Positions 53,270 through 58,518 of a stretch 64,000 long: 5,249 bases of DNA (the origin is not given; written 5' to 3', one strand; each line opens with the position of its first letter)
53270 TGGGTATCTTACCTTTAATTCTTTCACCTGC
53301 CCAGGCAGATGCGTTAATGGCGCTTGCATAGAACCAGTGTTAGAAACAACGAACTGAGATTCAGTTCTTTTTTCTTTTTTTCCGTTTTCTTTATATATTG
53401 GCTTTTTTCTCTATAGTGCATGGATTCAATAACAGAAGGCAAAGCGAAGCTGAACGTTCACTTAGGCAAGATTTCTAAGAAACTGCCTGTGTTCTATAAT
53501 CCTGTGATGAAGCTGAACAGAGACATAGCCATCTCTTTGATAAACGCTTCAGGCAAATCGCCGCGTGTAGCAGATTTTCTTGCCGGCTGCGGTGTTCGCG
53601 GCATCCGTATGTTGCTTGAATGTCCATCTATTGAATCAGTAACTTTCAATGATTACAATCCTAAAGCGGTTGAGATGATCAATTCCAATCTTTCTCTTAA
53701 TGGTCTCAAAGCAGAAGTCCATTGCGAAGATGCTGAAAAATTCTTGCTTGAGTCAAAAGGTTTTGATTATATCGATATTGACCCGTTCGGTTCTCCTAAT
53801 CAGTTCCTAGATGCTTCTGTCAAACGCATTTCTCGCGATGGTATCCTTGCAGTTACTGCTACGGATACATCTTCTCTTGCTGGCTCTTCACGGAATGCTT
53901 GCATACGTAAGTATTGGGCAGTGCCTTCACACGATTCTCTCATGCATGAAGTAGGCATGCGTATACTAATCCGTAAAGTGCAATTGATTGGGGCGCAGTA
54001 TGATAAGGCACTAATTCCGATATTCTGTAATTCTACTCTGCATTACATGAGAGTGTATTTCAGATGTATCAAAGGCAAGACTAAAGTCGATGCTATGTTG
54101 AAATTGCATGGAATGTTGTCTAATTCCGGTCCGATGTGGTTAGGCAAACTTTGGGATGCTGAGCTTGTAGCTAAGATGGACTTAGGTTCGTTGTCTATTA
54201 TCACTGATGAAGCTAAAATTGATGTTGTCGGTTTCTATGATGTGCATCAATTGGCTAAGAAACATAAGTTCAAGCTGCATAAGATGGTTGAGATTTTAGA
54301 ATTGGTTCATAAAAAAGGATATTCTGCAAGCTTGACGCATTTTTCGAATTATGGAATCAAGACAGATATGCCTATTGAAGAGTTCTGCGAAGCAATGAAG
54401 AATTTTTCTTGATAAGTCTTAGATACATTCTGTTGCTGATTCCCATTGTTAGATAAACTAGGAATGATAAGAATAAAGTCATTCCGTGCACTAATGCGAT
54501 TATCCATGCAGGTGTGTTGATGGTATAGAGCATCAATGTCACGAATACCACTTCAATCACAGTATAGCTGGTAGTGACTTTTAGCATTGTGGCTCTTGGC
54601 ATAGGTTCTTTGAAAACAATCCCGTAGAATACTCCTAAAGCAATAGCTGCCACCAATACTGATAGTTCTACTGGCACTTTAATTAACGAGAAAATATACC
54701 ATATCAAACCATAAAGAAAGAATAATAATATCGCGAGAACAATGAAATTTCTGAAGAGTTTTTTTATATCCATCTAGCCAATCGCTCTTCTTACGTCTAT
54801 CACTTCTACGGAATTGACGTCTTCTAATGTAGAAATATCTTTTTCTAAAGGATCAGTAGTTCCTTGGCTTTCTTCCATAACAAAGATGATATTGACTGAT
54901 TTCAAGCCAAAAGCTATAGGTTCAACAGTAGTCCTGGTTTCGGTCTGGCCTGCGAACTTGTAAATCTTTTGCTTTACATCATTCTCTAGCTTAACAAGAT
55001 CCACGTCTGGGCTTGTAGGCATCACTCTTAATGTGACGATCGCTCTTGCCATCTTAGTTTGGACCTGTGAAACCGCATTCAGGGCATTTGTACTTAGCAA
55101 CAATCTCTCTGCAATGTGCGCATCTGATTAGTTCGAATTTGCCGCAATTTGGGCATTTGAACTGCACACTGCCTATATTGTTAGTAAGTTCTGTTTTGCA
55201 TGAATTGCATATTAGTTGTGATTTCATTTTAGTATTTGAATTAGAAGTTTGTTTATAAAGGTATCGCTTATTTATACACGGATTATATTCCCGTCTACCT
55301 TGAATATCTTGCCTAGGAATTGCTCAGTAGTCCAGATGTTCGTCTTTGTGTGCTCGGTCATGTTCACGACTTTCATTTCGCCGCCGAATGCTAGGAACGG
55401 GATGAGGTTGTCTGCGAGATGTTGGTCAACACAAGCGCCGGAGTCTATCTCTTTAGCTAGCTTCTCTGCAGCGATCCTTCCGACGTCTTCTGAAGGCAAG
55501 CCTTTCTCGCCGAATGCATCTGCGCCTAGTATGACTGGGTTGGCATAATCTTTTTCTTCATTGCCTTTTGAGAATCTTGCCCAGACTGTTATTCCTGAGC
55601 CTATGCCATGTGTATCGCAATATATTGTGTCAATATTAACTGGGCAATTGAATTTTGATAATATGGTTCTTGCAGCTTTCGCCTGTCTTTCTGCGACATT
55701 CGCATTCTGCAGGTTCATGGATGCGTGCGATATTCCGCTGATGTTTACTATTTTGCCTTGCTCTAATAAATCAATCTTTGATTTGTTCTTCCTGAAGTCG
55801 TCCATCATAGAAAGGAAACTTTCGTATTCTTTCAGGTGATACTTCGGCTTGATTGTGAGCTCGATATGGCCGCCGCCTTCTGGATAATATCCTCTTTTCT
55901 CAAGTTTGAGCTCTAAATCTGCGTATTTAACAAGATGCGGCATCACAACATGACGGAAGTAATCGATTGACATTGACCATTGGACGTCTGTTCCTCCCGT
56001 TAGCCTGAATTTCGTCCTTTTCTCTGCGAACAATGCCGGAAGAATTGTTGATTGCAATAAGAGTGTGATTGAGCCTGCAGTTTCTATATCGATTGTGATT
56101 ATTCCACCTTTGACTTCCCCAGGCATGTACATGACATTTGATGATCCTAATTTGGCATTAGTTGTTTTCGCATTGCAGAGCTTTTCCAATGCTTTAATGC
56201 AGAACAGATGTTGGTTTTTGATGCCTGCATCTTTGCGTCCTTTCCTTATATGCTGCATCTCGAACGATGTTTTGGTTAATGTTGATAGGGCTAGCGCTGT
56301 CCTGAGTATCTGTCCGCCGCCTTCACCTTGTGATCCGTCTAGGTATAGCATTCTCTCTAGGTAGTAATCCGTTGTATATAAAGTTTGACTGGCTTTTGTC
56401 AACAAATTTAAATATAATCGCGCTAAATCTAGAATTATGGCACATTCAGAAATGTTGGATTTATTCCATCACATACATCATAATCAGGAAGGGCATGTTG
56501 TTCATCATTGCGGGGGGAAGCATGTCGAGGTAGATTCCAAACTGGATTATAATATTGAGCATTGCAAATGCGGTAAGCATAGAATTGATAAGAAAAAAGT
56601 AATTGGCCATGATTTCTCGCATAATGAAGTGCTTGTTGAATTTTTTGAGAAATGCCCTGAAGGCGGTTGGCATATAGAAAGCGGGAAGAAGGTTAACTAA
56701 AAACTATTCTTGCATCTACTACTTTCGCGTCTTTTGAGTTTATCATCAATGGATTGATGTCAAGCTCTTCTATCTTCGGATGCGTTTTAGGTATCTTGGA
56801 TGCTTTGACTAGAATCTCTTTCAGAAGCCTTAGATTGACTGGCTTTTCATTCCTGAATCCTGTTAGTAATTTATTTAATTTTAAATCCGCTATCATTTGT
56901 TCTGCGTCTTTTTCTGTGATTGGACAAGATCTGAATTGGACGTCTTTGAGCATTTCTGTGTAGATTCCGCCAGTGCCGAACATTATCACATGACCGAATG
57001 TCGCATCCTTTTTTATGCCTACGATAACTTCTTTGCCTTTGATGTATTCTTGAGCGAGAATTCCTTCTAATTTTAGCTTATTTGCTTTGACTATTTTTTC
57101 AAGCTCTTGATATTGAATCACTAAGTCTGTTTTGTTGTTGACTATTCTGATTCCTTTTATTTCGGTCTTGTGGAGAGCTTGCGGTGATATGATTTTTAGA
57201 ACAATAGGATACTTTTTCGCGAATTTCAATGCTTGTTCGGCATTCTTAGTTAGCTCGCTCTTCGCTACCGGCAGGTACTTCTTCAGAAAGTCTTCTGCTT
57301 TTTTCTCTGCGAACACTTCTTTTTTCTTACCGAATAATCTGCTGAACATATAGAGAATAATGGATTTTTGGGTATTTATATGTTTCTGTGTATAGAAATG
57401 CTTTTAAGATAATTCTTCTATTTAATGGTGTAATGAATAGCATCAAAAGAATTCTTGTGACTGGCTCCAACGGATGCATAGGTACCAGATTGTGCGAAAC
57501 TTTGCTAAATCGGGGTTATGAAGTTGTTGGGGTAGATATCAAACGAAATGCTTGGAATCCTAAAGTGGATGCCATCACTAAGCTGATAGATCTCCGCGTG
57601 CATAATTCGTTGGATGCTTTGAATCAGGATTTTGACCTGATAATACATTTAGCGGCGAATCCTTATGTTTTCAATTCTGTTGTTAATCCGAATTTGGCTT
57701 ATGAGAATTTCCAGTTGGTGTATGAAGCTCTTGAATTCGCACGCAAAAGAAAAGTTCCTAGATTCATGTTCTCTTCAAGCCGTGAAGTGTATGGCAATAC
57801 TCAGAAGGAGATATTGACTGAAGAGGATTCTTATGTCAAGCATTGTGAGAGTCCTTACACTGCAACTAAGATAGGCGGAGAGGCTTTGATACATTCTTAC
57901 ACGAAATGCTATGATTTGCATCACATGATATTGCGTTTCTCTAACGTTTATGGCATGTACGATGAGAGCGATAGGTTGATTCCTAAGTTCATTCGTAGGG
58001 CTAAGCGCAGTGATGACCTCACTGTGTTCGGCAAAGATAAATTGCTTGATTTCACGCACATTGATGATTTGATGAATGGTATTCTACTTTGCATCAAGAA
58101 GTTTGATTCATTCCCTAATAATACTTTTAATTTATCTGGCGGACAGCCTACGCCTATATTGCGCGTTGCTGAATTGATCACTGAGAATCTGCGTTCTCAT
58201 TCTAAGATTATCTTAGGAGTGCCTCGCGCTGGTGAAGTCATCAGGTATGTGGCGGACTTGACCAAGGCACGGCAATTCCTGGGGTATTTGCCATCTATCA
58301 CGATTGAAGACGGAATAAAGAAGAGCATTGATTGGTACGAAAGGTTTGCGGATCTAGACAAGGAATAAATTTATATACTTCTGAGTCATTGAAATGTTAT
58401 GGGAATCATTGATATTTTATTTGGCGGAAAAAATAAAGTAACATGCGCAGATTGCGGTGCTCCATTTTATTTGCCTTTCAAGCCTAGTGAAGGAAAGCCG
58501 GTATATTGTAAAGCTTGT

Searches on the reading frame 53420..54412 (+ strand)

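Call 39: search_protein_families(library=pfam, proteins=[window:53420-54412:+], max_evalue=0.00001)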
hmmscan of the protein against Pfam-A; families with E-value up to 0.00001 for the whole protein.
window:53420-54412:+ (330 aa): 2 families
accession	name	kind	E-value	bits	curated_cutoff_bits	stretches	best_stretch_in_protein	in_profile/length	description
PF02005.22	TRM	-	4.9e-90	302.9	27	2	17-232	13-238/376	N2,N2-dimethylguanosine tRNA methyltransferase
PF05175.20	MTS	-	4.9e-07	30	23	1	43-118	29-102/170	Methyltransferase small domain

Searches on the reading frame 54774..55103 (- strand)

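Call 39: search_protein_families(library=pfam, proteins=[window:54774-55103:-], max_evalue=0.00001)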
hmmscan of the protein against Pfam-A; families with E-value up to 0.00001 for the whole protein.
window:54774-55103:- (109 aa): 1 family
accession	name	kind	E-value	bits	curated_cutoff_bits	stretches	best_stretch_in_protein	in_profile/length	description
PF00736.24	EF1_GNE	-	2.5e-19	69.6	20.8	1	23-106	2-87/88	EF-1 guanine nucleotide exchange domain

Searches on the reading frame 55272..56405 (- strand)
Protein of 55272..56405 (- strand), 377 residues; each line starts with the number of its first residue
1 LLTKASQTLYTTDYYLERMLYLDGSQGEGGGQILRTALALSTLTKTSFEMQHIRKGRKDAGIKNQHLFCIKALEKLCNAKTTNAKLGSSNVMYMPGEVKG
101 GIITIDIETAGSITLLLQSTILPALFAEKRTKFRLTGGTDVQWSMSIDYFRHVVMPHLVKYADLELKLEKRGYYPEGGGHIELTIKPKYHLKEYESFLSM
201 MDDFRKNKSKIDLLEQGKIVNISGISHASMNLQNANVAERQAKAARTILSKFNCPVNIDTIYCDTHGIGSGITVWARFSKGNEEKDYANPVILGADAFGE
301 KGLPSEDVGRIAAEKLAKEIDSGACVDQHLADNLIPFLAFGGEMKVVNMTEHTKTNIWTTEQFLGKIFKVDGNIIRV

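Call 39: search_protein_families(library=pfam, proteins=[window:55272-56405:-], max_evalue=0.00001)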
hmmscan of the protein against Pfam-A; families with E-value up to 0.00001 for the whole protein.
window:55272-56405:- (377 aa): 2 families
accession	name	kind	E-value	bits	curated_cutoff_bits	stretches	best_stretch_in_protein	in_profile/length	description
PF01137.26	RTC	-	4e-74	249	27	1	27-370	2-221/221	RNA 3'-terminal phosphate cyclase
PF05189.18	RTC_insert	-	9.1e-19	68.2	23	1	214-320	1-101/102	RNA 3'-terminal phosphate cyclase (RTC), insert domain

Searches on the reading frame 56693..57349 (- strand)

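Call 36: search_protein_families(library=pfam, proteins=[window:56693-57349:-], max_evalue=0.001)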
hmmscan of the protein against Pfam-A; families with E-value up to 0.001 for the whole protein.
window:56693-57349:- (218 aa): 1 family
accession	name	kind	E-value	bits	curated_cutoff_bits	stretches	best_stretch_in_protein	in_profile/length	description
PF13549.11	ATP-grasp_5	-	4e-56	190.3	27.6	1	9-216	6-220/221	ATP-grasp domain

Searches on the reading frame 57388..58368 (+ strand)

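Call 39: search_protein_families(library=pfam, proteins=[window:57388-58368:+], max_evalue=0.00001)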
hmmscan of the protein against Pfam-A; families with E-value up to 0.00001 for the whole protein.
window:57388-58368:+ (326 aa): 5 families
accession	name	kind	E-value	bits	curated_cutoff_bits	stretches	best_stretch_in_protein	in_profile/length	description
PF01370.27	Epimerase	-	3.6e-47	161.3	20.9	1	22-249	1-239/240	NAD dependent epimerase/dehydratase family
PF16363.11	GDP_Man_Dehyd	-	4.9e-37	128.6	27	1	23-312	1-331/332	GDP-mannose 4,6 dehydratase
PF04321.23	RmlD_sub_bind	-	1.1e-17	64.5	27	1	21-279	2-242/287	RmlD substrate binding domain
PF01073.25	3Beta_HSD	-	2.1e-15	57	22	1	23-241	1-234/280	3-beta hydroxysteroid dehydrogenase/isomerase family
PF07993.18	NAD_binding_4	-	1.2e-09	38.1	20.1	1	75-193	82-210/258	Male sterility protein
